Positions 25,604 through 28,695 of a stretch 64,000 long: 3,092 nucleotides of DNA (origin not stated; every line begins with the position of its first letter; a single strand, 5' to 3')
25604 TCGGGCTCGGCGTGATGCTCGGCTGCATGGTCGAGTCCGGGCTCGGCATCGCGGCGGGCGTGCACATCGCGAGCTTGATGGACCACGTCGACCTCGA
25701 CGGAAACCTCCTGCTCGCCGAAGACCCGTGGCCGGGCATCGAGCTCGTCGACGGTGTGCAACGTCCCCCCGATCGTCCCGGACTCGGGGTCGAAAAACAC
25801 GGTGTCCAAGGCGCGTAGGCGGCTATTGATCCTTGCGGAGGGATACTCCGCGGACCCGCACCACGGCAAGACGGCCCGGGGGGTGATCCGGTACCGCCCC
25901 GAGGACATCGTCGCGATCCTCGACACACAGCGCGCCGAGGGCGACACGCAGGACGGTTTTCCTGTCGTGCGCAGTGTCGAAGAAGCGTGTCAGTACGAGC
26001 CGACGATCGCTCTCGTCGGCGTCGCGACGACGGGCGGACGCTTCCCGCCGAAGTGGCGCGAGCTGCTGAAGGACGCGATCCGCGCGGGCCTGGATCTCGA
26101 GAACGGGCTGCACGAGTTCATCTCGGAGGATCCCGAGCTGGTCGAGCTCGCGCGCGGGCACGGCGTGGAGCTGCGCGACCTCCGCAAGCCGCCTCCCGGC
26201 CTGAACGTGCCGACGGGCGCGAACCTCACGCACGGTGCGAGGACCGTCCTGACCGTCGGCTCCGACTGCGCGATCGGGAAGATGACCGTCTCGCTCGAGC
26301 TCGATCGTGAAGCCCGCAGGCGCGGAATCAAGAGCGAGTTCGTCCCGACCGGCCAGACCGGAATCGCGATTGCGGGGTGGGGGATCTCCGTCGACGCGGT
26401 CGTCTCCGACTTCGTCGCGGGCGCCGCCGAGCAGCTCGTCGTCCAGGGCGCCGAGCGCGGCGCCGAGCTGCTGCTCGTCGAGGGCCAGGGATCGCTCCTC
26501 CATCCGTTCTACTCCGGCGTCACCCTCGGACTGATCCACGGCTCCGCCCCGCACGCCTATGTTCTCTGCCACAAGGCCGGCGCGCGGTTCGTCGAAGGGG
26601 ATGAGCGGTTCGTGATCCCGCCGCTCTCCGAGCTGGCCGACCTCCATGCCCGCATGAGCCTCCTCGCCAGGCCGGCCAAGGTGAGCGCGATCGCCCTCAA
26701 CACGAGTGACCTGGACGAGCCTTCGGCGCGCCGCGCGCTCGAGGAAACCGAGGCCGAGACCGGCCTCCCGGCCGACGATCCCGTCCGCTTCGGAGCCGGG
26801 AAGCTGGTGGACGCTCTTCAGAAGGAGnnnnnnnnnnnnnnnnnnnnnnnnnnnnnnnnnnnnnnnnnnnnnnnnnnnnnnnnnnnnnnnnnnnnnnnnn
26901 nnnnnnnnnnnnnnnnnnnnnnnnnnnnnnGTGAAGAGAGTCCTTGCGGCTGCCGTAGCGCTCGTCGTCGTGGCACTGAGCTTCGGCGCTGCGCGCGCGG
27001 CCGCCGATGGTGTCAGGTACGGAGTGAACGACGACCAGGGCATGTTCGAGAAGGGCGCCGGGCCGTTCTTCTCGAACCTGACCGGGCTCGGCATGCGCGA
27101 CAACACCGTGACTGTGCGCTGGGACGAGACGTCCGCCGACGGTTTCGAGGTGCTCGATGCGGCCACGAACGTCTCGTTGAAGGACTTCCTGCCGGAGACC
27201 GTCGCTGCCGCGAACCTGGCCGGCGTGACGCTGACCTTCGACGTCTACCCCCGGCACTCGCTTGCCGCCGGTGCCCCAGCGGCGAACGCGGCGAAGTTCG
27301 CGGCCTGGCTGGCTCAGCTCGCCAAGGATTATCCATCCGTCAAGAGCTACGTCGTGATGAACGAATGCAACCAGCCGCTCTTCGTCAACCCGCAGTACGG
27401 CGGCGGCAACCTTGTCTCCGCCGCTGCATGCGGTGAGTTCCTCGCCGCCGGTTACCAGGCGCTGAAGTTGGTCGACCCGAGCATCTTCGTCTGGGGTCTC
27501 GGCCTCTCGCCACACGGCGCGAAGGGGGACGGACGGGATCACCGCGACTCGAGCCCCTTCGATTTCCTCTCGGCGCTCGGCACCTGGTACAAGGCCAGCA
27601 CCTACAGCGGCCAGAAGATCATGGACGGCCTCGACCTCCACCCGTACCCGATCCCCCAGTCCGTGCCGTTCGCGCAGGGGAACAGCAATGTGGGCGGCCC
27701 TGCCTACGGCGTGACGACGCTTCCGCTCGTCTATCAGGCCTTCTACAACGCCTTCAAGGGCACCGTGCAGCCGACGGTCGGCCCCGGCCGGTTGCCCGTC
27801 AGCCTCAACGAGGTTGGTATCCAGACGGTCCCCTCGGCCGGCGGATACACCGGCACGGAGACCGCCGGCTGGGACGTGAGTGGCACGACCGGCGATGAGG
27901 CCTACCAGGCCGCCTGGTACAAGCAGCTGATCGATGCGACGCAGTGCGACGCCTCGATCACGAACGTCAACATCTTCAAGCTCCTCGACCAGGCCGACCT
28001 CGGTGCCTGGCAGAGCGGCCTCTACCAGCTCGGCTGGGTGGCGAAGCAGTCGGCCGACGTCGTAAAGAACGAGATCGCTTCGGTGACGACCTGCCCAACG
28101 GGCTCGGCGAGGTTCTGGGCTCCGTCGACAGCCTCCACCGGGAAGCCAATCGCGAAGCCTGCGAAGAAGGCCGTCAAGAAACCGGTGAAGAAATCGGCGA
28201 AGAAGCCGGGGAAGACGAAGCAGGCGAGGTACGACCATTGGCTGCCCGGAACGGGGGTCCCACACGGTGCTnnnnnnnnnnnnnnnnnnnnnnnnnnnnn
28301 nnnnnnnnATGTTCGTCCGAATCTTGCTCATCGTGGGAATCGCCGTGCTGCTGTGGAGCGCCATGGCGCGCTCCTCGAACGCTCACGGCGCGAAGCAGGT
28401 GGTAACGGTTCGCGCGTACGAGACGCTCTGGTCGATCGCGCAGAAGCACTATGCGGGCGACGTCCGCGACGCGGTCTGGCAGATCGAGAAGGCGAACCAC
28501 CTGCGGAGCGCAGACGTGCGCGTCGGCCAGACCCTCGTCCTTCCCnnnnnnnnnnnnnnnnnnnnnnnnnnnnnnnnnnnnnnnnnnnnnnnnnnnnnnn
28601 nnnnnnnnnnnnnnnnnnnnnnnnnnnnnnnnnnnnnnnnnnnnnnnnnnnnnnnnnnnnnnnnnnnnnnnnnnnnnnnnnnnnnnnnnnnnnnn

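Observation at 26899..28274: SOS-box-like dyad in front of a secreted GH-like protein with a histone-like Lys-rich tail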

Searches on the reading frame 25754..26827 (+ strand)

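Call 4: search_protein_families(library=pfam, proteins=[window:25754-26827:+], max_evalue=0.01)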
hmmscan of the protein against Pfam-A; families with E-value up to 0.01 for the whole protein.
window:25754-26827:+ (358 aa): 2 families
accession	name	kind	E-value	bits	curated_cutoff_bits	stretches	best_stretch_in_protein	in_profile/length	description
PF07755.17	DUF1611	-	2.2e-69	233.4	25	1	154-352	4-201/201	Domain of unknown function (DUF1611_C) P-loop domain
PF17396.8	DUF1611_N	-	2.2e-25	89.2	22.6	1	63-146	13-95/95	Domain of unknown function (DUF1611_N) Rossmann-like domain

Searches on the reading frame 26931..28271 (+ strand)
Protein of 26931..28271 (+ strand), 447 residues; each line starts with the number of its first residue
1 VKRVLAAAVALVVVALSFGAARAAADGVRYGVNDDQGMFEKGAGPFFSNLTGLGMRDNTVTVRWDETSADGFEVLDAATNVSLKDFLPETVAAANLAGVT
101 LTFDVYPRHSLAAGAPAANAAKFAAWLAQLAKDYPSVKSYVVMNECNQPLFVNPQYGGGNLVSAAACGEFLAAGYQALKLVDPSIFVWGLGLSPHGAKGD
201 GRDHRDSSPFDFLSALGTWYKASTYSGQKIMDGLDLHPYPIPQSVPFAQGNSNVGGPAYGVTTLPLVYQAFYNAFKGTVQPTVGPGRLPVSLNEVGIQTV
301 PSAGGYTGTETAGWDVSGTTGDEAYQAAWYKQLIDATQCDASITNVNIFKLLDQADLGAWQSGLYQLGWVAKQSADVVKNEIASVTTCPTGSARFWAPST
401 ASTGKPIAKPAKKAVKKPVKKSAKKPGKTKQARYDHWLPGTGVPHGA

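Call 4: search_protein_families(library=pfam, proteins=[window:26931-28271:+], max_evalue=0.01)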
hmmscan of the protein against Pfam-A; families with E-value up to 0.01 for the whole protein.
window:26931-28271:+ (447 aa): 0 families

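Call 19: find_homologous_proteins(query=window:26931-28271:+)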
Query window:26931-28271:+ (447 aa): 593 proteins with E <= 0.001 among 8000 candidates; the best 120 are listed.
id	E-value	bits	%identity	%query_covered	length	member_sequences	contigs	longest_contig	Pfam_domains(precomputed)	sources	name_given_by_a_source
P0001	0.0e+0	1016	100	100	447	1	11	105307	-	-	-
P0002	3.4e-258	875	85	100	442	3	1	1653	-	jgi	jgi:hypothetical protein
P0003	1.3e-235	801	85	88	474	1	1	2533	-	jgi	jgi:hypothetical protein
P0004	1.3e-225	768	77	93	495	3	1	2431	-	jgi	jgi:hypothetical protein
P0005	1.4e-223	761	82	87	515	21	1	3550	-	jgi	jgi:hypothetical protein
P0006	3.5e-223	760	80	94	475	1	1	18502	-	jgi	jgi:hypothetical protein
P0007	5.6e-223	759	80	94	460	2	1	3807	-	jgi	jgi:hypothetical protein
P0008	2.1e-222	757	79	95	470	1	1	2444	-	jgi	jgi:hypothetical protein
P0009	1.5e-220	751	79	95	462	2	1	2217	-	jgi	jgi:hypothetical protein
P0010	2.0e-220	750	76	96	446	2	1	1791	-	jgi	jgi:hypothetical protein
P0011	7.9e-220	749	82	88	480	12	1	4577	-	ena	-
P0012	1.0e-219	748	82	88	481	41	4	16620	-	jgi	jgi:hypothetical protein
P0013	3.3e-218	743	79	91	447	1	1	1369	-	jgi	jgi:hypothetical protein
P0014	2.7e-217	740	82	89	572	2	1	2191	-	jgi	jgi:hypothetical protein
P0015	5.2e-217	739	76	95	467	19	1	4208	-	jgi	jgi:hypothetical protein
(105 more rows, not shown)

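Call 20: find_encoding_contigs(protein=P0002, flank=2500, max_places=3)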
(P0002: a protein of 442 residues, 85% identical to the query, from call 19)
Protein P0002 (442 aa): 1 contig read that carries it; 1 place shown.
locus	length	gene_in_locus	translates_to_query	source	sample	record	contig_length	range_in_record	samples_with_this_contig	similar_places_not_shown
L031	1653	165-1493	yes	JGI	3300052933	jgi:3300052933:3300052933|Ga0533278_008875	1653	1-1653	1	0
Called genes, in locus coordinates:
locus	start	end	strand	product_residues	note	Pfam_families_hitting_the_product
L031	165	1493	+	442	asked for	-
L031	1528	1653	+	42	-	?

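Call 21: find_encoding_contigs(protein=P0003, flank=2500, max_places=3)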
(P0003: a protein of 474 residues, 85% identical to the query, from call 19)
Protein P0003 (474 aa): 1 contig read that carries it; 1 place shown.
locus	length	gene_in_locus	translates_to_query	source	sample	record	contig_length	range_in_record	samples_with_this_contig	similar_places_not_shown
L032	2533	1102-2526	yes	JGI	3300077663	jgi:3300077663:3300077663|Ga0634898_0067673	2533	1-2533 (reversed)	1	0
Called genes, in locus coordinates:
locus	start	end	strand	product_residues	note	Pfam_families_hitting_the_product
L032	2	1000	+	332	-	?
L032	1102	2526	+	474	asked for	-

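Call 22: find_encoding_contigs(protein=P0012, flank=2500, max_places=4)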
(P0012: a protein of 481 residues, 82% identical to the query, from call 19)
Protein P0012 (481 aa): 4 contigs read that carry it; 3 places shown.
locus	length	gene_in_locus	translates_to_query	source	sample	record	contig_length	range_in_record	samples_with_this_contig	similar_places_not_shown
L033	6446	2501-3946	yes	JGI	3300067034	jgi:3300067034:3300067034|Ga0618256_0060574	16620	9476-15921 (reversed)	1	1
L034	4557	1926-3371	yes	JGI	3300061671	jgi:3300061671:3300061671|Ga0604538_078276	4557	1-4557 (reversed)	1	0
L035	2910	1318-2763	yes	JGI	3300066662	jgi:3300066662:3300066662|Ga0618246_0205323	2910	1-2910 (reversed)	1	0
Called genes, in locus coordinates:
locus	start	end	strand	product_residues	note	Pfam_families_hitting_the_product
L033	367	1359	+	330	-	PF02746:MR_MLE_N, PF13378:MR_MLE_C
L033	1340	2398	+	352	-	PF17396:DUF1611_N, PF07755:DUF1611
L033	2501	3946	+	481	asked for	-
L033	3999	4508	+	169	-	PF00149:Metallophos (weak), PF12850:Metallophos_2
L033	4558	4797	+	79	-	PF01476:LysM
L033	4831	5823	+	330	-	PF13691:Lactamase_B_4 (weak), PF23023:Anti-Pycsar_Apyc1, PF00753:Lactamase_B, PF12706:Lactamase_B_2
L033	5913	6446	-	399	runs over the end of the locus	PF02073:Peptidase_M29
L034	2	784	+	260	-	?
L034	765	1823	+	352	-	PF17396:DUF1611_N, PF07755:DUF1611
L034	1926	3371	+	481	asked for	-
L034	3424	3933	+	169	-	PF00149:Metallophos (weak), PF12850:Metallophos_2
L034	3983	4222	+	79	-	PF01476:LysM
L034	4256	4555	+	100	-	?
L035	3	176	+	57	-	?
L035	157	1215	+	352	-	PF17396:DUF1611_N, PF07755:DUF1611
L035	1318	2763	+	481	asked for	-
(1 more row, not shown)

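Call 25: find_related_loci(query=window:26931-28271:+, collection=metagenome_contigs, flank=2500)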
Query window:26931-28271:+ (447 aa) in metagenome_contigs; peptide patterns used: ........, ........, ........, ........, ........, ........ (x = any residue, [..] = any of these).
91 stretches matched a pattern; 37 encode a relative of the query (tblastn E <= 1e-3); 37 distinct loci.
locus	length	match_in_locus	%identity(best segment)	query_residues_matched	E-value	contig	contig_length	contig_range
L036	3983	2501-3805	79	1-432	0e+0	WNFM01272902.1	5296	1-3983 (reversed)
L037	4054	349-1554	82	1-401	0e+0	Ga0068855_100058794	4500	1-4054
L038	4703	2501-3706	82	1-401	0e+0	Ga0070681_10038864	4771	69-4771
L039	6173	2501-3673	76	1-392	0e+0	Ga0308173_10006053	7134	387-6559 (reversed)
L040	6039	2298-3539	71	17-432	0e+0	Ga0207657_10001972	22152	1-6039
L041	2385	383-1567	76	1-396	0e+0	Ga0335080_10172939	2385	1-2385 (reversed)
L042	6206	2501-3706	75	1-403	0e+0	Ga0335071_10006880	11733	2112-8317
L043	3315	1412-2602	74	1-398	0e+0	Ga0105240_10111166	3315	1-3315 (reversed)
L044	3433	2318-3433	75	26-398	0e+0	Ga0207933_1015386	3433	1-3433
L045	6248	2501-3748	66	28-436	4e-179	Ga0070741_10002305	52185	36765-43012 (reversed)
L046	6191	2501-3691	67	22-421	2e-173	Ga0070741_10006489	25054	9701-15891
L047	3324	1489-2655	62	1-399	6e-161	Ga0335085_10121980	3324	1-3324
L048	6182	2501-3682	59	1-399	2e-141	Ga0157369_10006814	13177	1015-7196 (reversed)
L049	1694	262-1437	57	24-422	6e-142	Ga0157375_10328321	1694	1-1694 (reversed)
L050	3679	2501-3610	59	24-400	4e-133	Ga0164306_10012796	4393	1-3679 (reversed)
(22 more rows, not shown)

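Call 29: search_solved_structures(query=window:26931-28271:+, max_evalue=10)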
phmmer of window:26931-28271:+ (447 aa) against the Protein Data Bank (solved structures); distinct sequences matched with E-value up to 10: 2.
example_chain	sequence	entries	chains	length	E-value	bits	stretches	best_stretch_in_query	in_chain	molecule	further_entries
5bx9_A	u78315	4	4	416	0.025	16.7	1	50-218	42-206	PslG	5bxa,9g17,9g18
4zn2_A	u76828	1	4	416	0.025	16.7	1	50-218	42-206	PslG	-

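Call 32: search_protein_families(library=ncbifam, proteins=[window:26931-28271:+], max_evalue=1)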
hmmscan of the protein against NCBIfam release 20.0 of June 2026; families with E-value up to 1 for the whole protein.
window:26931-28271:+ (447 aa): 0 families

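Call 41: predict_structure(alignment_id=A1)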
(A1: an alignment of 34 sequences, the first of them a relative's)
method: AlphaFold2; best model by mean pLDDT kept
length: 447 residues; sequences in the alignment: 34
mean_pLDDT: 83.1   pTM: 0.81
mean pLDDT of the five models: 83.1, 80.4, 79.9, 79.7, 78.6
residues with pLDDT >= 90: 241; 70-90: 123; 50-70: 32; < 50: 51
segments of 3 or more residues with pLDDT < 50: 20-25, 402-412, 414-447
pLDDT, mean of each block of 10 residues (from residue 1): 77 66 64 93 93 97 94 93 96 97 93 90 98 98 87 81 93 98 95 84 86 96 97 89 75 67 92 97 94 89 69 78 91 92 94 76 89 95 79 87 46 48 42 36 38
secondary structure, 60 per line:
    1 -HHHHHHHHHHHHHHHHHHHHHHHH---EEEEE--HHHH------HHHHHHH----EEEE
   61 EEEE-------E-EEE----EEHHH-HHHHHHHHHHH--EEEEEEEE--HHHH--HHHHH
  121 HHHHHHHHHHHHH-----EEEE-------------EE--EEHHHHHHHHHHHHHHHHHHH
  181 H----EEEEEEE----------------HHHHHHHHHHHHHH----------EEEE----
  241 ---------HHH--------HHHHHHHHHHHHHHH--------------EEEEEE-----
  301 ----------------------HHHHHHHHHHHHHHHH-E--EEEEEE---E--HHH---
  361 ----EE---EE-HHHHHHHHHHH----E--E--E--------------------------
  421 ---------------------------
elements in order: H2-25 E29-33 H36-39 H46-52 E57-64 E74-76 H87-97 E100-107 H110-113 H116-133 E139-142 H162-181 E186-192 H209-222 E233-236 H261-275 E290-295 H323-338 E343-348 H373-383

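Call 43: fold_search(model_id=the predicted structure, library=pdb)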
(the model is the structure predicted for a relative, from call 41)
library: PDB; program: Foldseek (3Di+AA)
matches with E <= 10: 1845; with E <= 0.001: 519
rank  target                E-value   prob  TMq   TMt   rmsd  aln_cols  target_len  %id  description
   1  9g17_A                2.1e-13  1.00  0.52  0.56   5.0       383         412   20  Structure of PslG with a covalently- bound pentasaccharide (released 2025-03-05)
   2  5bx9                  4.6e-13  1.00  0.54  0.57   4.2       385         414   19  Structure of PslG from Pseudomonas aeruginosa (released 2015-10-07)
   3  4zn2_A                2.4e-12  1.00  0.53  0.57   4.9       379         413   19  Glycosyl hydrolase from Pseudomonas aeruginosa (released 2016-01-06)
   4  6mpa_B                5.2e-10  1.00  0.51  0.53   5.6       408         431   12  Crystal structure of BlMan5B in complex with GlcNAc (soaking) (released 2019-01-30)
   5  8b73_A                7.0e-10  1.00  0.49  0.53   6.6       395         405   11  Acetivibrio clariflavus beta-1,4-xylanase of Glycoside Hydrolase Family 10 (AcXyn10A). (released 2022-10-19)
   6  3u7b_B                7.0e-10  1.00  0.46  0.61   6.5       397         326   15  A new crystal structure of a Fusarium oxysporum GH10 xylanase reveals the presence of an extended loop on top of the c (released 2012-07-18)
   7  5jvk_A                7.4e-10  1.00  0.48  0.44   6.0       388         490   15  Structural insights into a family 39 glycoside hydrolase from the gut symbiont Bacteroides cellulosilyticus WH2. (released 2016-12-07)
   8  6mp7_B                9.3e-10  1.00  0.51  0.54   5.5       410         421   12  Crystal structure of the E257A mutant of BlMan5B in complex with GlcNAc (soaking) (released 2019-01-30)
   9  6mp2_A                9.9e-10  1.00  0.51  0.54   5.5       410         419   12  Crystal structure of BlMan5B solved by SIRAS (released 2019-01-30)
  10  6mpa_A                9.9e-10  1.00  0.51  0.54   5.6       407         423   12  Crystal structure of BlMan5B in complex with GlcNAc (soaking) (released 2019-01-30)
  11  9y4v_A                2.2e-09  1.00  0.49  0.53   6.9       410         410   15  Crystal structure of a GH5_18 from Microbacterium oxydans DSM 20578 (released 2025-12-17)
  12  7osk_A                3.0e-09  1.00  0.50  0.61   5.7       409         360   14  Ignisphaera aggregans GH53 catalytic domain (released 2021-09-29)
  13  9y4v_B                3.6e-09  1.00  0.52  0.56   5.7       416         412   13  Crystal structure of a GH5_18 from Microbacterium oxydans DSM 20578 (released 2025-12-17)
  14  6mp7_A                3.6e-09  1.00  0.51  0.53   5.5       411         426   12  Crystal structure of the E257A mutant of BlMan5B in complex with GlcNAc (soaking) (released 2019-01-30)
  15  6mpc_A                3.6e-09  1.00  0.50  0.53   5.6       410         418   12  Crystal structure of E257A mutant of BlMan5B (released 2019-01-30)
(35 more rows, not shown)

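Call 44: search_solved_structures(query=A1, max_evalue=1, show_alignments=1)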
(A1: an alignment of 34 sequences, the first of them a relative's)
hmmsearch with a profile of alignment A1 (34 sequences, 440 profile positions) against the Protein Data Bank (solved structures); distinct sequences matched with E-value up to 1: 2.
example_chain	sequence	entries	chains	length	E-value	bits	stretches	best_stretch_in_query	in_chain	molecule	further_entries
5bx9_A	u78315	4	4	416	0.11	14.5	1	107-193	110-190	PslG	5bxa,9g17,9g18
4zn2_A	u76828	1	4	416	0.11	14.4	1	107-193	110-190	PslG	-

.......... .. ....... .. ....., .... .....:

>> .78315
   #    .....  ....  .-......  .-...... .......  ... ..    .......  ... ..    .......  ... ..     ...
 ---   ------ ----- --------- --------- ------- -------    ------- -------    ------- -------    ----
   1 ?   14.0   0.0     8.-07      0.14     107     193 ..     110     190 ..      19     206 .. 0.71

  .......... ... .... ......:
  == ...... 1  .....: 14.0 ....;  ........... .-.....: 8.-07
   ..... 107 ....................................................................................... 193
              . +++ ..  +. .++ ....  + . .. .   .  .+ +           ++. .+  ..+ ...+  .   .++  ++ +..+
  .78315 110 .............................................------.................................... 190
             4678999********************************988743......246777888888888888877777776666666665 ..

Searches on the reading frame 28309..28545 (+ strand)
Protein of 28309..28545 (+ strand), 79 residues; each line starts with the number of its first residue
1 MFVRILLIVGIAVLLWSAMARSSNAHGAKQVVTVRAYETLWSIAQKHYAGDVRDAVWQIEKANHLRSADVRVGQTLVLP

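Call 4: search_protein_families(library=pfam, proteins=[window:28309-28545:+], max_evalue=0.01)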
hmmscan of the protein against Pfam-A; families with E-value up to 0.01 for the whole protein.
window:28309-28545:+ (79 aa): 1 family
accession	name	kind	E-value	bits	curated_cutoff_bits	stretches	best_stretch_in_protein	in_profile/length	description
PF01476.26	LysM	-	1.1e-09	38.5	20.9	1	33-79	2-43/43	LysM domain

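Call 32: search_protein_families(library=ncbifam, proteins=[window:28309-28545:+], max_evalue=1)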
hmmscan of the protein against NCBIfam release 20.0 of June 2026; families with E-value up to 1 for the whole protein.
window:28309-28545:+ (79 aa): 11 families
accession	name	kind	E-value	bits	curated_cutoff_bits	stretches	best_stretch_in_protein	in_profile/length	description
NF010723.1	PRK14125.1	equivalog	1.8e-10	40.6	60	1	5-79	7-85/87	cell division suppressor protein YneA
NF033598.2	elast_bind_EbpS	equivalog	2.2e-07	30.1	300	1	22-79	441-498/498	elastin-binding protein EbpS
NF041208.1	celldiv_DipM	equivalog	1.9e-05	24.1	740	1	23-79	177-228/419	cell division endopeptidase DipM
NF052398.1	Agg_Promo_Fact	equivalog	0.00099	19.3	170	1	10-78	10-73/202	aggregation-promoting factor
NF010495.0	PRK13914.1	equivalog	0.0011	18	647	1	8-76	11-69/481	invasion associated endopeptidase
NF008050.0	PRK10783.1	equivalog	0.0029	16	508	1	22-77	336-386/457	murein transglycosylase D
NF008399.0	PRK11198.1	equivalog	0.0067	16.9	134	1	22-79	88-146/149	peptidoglycan-binding protein LysM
NF046106.1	ResusProRpf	equivalog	0.03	13.9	180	1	30-79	207-256/258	resuscitation-promoting factor Rpf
NF004453.0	PRK05786.1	equivalog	0.06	12.9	243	1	5-72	7-75/238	3-ketoacyl-(acyl-carrier-protein) reductase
NF004824.0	PRK06180.1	subfamily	0.079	12.1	298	1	4-48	5-49/279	oxidoreductase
NF047755.1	LIC_10271_M23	exception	0.15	11.8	180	1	5-48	3-43/207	LIC_10271 family cell wall hydrolase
